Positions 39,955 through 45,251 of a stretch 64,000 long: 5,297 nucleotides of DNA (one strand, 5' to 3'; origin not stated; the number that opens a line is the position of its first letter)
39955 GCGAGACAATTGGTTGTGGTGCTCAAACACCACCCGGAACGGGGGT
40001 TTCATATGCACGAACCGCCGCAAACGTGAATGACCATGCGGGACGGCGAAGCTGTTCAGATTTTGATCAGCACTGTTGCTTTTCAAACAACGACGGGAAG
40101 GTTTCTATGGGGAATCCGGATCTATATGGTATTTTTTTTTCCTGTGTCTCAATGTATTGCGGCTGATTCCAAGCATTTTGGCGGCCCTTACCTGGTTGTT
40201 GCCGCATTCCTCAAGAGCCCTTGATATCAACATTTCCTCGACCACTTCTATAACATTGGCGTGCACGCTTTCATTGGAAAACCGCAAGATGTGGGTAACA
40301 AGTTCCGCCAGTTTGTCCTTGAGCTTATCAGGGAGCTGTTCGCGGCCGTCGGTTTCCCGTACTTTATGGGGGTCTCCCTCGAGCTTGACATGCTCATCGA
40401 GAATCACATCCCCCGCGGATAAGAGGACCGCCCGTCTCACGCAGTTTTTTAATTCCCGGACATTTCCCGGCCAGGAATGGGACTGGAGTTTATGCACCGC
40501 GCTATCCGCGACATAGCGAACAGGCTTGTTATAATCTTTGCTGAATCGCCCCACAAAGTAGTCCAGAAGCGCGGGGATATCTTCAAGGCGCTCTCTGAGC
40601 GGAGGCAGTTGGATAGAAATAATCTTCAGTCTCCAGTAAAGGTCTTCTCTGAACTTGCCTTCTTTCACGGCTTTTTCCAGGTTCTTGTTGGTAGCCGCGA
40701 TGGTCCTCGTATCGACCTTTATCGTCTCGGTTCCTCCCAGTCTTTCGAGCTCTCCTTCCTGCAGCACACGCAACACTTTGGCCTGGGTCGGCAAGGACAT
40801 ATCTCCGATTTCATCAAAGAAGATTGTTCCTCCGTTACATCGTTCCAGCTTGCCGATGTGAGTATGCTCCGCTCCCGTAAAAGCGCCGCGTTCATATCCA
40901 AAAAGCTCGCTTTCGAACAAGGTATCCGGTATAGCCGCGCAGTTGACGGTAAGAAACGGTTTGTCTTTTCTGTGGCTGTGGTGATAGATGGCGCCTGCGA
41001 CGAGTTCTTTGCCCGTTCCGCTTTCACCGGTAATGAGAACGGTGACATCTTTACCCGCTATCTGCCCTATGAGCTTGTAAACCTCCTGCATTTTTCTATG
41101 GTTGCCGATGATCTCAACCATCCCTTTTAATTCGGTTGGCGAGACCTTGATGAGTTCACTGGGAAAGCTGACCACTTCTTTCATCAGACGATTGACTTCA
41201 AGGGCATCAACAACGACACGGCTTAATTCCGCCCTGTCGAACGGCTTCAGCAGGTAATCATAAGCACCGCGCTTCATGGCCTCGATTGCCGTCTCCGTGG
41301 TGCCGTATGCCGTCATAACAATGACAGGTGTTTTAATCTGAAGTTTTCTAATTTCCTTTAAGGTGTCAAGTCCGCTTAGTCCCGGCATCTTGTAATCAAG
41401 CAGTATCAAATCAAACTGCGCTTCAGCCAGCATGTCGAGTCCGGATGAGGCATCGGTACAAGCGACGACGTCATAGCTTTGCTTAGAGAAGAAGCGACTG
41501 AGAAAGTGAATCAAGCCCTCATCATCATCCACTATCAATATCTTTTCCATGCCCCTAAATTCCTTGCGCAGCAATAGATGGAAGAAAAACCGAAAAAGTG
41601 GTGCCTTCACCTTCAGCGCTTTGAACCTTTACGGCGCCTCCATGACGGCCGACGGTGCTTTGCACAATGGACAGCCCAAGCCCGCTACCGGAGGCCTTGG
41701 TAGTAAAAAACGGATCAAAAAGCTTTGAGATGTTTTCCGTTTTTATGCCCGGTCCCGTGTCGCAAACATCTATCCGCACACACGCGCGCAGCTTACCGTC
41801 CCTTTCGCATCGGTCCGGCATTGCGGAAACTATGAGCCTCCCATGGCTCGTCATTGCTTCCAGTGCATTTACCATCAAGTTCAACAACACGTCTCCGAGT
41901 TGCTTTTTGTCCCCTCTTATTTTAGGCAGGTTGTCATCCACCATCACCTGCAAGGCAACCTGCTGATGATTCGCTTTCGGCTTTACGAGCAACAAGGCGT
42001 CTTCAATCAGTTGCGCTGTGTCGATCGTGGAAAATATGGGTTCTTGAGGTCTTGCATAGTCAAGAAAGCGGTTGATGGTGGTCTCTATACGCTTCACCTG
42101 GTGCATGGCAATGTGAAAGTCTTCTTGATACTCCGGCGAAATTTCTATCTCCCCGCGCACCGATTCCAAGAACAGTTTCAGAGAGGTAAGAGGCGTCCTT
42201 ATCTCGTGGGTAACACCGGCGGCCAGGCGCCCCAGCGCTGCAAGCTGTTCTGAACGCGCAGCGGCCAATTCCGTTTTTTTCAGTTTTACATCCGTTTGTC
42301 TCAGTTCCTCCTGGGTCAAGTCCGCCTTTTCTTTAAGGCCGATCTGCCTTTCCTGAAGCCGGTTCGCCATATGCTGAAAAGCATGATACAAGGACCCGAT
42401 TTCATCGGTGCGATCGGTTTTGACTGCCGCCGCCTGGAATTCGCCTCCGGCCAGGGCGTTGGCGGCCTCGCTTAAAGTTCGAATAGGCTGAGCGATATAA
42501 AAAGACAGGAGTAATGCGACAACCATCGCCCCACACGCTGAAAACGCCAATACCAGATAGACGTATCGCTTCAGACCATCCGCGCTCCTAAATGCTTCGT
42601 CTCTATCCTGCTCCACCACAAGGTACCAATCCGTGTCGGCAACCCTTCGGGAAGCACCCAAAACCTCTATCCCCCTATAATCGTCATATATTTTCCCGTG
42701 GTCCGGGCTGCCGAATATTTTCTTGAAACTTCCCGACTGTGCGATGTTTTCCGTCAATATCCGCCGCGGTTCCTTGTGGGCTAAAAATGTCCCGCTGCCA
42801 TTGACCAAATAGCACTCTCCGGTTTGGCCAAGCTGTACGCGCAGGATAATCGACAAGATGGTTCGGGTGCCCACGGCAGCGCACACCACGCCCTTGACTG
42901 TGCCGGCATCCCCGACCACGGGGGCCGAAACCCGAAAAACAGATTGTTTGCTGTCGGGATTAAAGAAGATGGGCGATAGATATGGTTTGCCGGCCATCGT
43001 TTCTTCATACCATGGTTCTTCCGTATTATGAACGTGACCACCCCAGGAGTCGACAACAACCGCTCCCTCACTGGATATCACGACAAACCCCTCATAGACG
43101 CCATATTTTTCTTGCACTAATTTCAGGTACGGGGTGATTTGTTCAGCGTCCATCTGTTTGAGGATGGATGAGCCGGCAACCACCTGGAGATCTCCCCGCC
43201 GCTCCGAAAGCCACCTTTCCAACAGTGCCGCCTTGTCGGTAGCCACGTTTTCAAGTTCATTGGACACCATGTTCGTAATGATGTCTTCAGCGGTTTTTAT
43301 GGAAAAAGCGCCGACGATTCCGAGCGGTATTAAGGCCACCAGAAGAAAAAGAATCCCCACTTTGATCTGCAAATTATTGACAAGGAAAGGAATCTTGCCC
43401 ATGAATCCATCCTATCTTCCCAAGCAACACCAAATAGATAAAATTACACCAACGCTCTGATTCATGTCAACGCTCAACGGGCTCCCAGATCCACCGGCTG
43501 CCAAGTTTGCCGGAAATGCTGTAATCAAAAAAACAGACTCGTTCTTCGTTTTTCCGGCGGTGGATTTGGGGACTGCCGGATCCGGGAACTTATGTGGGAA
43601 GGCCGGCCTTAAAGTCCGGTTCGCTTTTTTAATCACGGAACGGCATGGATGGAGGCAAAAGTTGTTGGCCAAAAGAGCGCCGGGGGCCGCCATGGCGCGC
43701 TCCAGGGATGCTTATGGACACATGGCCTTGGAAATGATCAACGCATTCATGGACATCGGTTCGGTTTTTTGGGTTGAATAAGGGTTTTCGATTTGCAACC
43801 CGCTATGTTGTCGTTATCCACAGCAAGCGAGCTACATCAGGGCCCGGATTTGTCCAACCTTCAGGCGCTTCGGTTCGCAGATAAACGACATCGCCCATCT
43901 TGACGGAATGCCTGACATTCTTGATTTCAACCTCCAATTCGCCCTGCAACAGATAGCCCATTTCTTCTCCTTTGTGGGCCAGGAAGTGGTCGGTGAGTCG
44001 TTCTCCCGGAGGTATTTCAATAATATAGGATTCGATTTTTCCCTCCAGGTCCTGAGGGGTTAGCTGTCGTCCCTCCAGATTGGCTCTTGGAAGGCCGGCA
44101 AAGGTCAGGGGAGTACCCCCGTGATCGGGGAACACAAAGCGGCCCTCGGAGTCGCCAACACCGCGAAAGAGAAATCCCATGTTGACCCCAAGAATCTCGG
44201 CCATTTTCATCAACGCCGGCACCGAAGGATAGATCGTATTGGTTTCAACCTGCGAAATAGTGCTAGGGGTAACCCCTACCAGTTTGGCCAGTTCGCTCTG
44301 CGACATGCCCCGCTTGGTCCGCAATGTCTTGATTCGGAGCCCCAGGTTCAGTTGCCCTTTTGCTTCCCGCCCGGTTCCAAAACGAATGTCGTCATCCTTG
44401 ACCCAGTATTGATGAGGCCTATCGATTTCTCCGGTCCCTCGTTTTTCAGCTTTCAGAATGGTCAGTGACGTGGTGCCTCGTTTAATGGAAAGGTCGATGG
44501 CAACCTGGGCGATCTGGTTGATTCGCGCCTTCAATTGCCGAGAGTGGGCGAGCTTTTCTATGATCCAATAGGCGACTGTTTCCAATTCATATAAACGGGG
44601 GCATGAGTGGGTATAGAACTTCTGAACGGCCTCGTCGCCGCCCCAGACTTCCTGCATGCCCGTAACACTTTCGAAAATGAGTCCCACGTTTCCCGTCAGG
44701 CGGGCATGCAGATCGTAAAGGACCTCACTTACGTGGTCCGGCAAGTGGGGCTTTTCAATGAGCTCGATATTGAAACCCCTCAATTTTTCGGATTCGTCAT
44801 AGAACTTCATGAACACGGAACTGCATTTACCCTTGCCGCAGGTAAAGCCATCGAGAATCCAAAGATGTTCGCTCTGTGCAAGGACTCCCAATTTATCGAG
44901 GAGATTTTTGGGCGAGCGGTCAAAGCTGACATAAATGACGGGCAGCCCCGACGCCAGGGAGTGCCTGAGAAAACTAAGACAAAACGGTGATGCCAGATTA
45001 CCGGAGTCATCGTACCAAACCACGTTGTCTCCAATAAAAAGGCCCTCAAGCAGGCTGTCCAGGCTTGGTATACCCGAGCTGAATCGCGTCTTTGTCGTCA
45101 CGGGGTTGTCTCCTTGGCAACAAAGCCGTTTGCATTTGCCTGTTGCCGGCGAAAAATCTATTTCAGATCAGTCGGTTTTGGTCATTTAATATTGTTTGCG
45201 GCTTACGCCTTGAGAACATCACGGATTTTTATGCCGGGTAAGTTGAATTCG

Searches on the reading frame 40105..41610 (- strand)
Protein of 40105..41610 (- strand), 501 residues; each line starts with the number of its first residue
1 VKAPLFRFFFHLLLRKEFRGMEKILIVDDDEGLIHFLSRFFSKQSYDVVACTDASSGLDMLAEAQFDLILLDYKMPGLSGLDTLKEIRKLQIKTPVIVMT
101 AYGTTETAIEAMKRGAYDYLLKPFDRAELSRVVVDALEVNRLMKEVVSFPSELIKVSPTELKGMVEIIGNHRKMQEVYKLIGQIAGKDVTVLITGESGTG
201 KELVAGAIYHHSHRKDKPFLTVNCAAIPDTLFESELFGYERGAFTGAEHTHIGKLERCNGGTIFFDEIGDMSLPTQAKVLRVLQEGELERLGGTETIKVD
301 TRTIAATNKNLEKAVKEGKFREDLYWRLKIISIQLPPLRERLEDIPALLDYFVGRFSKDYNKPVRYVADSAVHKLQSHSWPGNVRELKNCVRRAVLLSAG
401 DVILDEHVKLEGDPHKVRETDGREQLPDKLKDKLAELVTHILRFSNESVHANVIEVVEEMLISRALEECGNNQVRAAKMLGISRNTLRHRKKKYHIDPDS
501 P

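Call 3: search_protein_families(library=pfam, proteins=[window:40105-41610:-], max_evalue=0.01)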
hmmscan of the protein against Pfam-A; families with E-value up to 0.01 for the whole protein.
window:40105-41610:- (501 aa): 10 families
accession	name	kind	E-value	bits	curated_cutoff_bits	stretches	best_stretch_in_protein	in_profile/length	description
PF00158.32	Sigma54_activat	-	2.2e-70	236.1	20.2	1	167-334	1-168/168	Sigma-54 interaction domain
PF00072.30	Response_reg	-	4.7e-31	107.7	30.2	1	24-131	1-108/111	Response regulator receiver domain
PF25601.1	AAA_lid_14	-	3.1e-23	81.8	27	1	339-415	1-77/87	AAA+ ATPase lid domain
PF14532.12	Sigma54_activ_2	-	5.6e-20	72.4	25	1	168-338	1-138/138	Sigma-54 interaction domain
PF02954.25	HTH_8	-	9.1e-14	51.3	22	1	454-494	2-42/42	Bacterial regulatory protein, Fis family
PF07728.20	AAA_5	-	4.9e-06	27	22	1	191-310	2-124/139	AAA domain (dynein-related subfamily)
PF07724.20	AAA_2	-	0.00022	21.8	27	1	189-316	4-132/166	AAA domain (Cdc48 subfamily)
PF13556.12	HTH_30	-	0.001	19.3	27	1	467-490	9-32/59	PucR C-terminal helix-turn-helix domain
PF13384.12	HTH_23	-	0.005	17.1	24.6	0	460-494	8-41/50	Homeodomain-like domain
PF00004.35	AAA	-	0.0072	17.2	21.2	0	191-314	1-117/131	ATPase family associated with various cellular activities (AAA)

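Call 5: search_protein_families(library=ncbifam, proteins=[window:40105-41610:-], max_evalue=0.01)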
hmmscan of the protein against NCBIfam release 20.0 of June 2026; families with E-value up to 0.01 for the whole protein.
window:40105-41610:- (501 aa): 117 families (the best 25 are shown)
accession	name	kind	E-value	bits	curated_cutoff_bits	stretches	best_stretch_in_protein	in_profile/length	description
TIGR01818.1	ntrC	equivalog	1.8e-142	475.4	558.6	1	24-491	1-460/463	nitrogen regulation protein NR(I)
NF008469.0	PRK11361.1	equivalog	4.8e-141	470.6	714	1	21-498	4-458/461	acetoacetate metabolism transcriptional regulator AtoC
TIGR02915.1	PEP_resp_reg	equivalog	4.9e-121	404.7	502.6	1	24-418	1-392/445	PEP-CTERM-box response regulator transcription factor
NF008176.1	PRK10923.1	equivalog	7e-116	387.6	620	1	23-493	5-465/469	nitrogen regulation protein NR(I)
TIGR01817.1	nifA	equivalog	2.3e-111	373.2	528.85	1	164-497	195-530/534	nif-specific transcriptional activator NifA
NF041946.1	LuxO_transreg_Vib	equivalog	3.9e-109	365.5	800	1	37-491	12-457/463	quorum-sensing sigma-54 dependent transcriptional regulator LuxO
NF007689.0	PRK10365.1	equivalog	4.7e-108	361.8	760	1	23-410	7-384/441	sigma-54-dependent response regulator transcription factor ZraR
NF050807.1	TransRegFlbDCaul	equivalog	2.7e-106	356.1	750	1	23-495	2-439/454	sigma-54-dependent transcriptional regulator FlbD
NF051870.1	NAssimRespRegNtrX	equivalog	4e-105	352.3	600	1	22-493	2-448/452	nitrogen assimilation response regulator NtrX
NF041552.1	TF_PrdR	equivalog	9.4e-103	344.5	795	1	162-494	264-576/577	sigma-54 dependent transcriptional regulator PrdR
NF011695.0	PRK15115.1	equivalog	6.2e-97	325.1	763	1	22-409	7-379/445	two-component system response regulator GlrR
NF038308.1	RNA_repair_RtcR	equivalog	1.9e-96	324.1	650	1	88-495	108-517/530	RNA repair transcriptional activator RtcR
NF003451.0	PRK05022.1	equivalog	4e-94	316.1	476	1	132-495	154-509/512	nitric oxide reductase transcriptional regulator NorR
NF049963.1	RespRegFlgRCampy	domain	4.4e-94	315.8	750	1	26-432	5-401/429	fla regulon two-component system response regulator FlgR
NF041906.1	V4R_TF_MobR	exception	3.5e-92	309.7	999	1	162-494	229-544/544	phenol degradation transcriptional regulator MobR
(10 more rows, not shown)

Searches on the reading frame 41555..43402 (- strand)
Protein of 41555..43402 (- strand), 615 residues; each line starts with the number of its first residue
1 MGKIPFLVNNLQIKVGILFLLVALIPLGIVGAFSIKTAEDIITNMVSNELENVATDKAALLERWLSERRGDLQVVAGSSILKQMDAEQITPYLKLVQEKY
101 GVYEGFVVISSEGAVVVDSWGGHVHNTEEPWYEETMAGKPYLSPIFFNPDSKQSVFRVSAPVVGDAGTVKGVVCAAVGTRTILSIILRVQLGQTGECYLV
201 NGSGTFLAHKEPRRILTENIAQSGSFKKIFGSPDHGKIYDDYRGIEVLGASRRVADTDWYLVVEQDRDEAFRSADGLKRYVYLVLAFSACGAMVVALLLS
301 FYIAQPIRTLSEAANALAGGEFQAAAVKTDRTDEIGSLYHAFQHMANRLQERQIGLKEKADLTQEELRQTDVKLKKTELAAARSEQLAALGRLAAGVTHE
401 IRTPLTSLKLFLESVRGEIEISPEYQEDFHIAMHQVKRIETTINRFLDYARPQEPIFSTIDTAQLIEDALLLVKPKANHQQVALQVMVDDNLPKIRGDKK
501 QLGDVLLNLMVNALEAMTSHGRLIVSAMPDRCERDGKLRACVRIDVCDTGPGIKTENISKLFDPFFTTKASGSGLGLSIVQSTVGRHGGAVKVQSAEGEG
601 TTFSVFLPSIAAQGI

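Call 3: search_protein_families(library=pfam, proteins=[window:41555-43402:-], max_evalue=0.01)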
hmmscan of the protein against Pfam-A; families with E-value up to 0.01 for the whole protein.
window:41555-43402:- (615 aa): 6 families
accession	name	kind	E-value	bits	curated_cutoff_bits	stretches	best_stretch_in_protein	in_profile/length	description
PF02743.24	dCache_1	-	4.1e-32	112.1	45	1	45-264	6-240/240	Cache domain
PF02518.31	HATPase_c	-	1.6e-23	83.7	26.4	1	497-608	1-108/111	Histidine kinase-, DNA gyrase B-, and HSP90-like ATPase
PF00512.31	HisKA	-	1.1e-14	54.6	26.9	1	390-454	2-65/66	His Kinase A (phospho-acceptor) domain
PF00672.30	HAMP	-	1.1e-11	45.3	25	1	300-351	3-53/53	HAMP domain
PF17201.10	Cache_3-Cache_2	-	5.2e-06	26.4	27.7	1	129-272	137-291/299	Cache 3/Cache 2 fusion domain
PF06133.16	Com_YlbF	-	0.0039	18.1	23.9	1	321-405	20-104/105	Control of competence regulator ComK, YlbF/YmcA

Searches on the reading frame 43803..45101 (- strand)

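Call 5: search_protein_families(library=ncbifam, proteins=[window:43803-45101:-], max_evalue=0.01)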
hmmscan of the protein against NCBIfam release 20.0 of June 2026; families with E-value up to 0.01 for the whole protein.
window:43803-45101:- (432 aa): 19 families
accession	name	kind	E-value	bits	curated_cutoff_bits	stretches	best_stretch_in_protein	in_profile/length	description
NF007408.0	PRK09943.1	equivalog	1.1e-15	57.7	211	1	250-427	5-177/185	HTH-type transcriptional regulator PuuR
NF038139.1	Reg_Aceta_RamB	equivalog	2.8e-08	32.8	700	1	253-312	3-62/465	acetate metabolism transcriptional regulator RamB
TIGR03070.1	couple_hipB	subfamily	3.1e-08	33.5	71.65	1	252-308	2-58/58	type II toxin-antitoxin system Y4mF family antitoxin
NF041951.1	phage_RstR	subfamily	1.2e-07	32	80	1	253-312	3-62/108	RstR family transcriptional repressor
NF052239.1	antitox_spr1629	equivalog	1.3e-07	31.1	335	1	254-313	4-63/377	spr1629 family repressor/antitoxin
TIGR00270.2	TIGR00270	equivalog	1.5e-06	28.1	110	1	255-308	78-131/159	multiprotein bridging factor aMBF1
NF007271.0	PRK09726.1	equivalog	1.8e-06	27.8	79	1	255-309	15-69/88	type II toxin-antitoxin system antitoxin HipB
NF006015.0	PRK08154.1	subfamily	1.8e-06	27.3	204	1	250-311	28-89/314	anaerobic benzoate catabolism transcriptional regulator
NF007257.0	PRK09706.1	subfamily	2.3e-06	27.4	101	1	252-317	5-70/135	transcriptional repressor DicA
NF047948.1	male_kill_WMK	equivalog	1e-05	25.2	300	1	250-311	160-221/300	WO male-killing family protein Wmk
TIGR03830.1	CxxCG_CxxCG_HTH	subfamily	1.3e-05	24.9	61.8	1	250-296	63-109/127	type II TA system antitoxin MqsA family protein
NF003162.0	PRK04140.1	equivalog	4.5e-05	22.6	263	1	256-307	130-181/317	transcriptional regulator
TIGR02612.1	mob_myst_A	hypoth_equivalog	0.0002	21.3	122.6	1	257-305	30-80/150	mobile mystery protein A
TIGR02937.1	sigma70-ECF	superfamily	0.001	18.7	42.9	1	259-290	127-158/165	sigma-70 family RNA polymerase sigma factor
NF058600.1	TransRegSco1979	equivalog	0.0011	18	350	1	249-307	5-63/280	Sco1979 family transcriptional regulator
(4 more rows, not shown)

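Call 16: search_protein_families(library=pfam, proteins=[window:43803-45101:-], max_evalue=0.0001)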
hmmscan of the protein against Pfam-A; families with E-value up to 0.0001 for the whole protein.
window:43803-45101:- (432 aa): 5 families
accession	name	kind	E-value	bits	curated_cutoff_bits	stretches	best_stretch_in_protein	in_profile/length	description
PF01381.28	HTH_3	-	1.5e-15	57.4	23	1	257-310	1-54/55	Helix-turn-helix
PF07883.17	Cupin_2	-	4e-12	46.1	27.2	1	360-429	2-69/70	Cupin domain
PF13560.12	HTH_31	-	1.9e-11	44.5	27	1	253-306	2-56/64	Helix-turn-helix domain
PF12844.13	HTH_19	-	1.2e-08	35.1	30.2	1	256-316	3-63/64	Helix-turn-helix domain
PF13443.12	HTH_26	-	8.2e-07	29.6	22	1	256-309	1-55/63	Cro/C1-type HTH DNA-binding domain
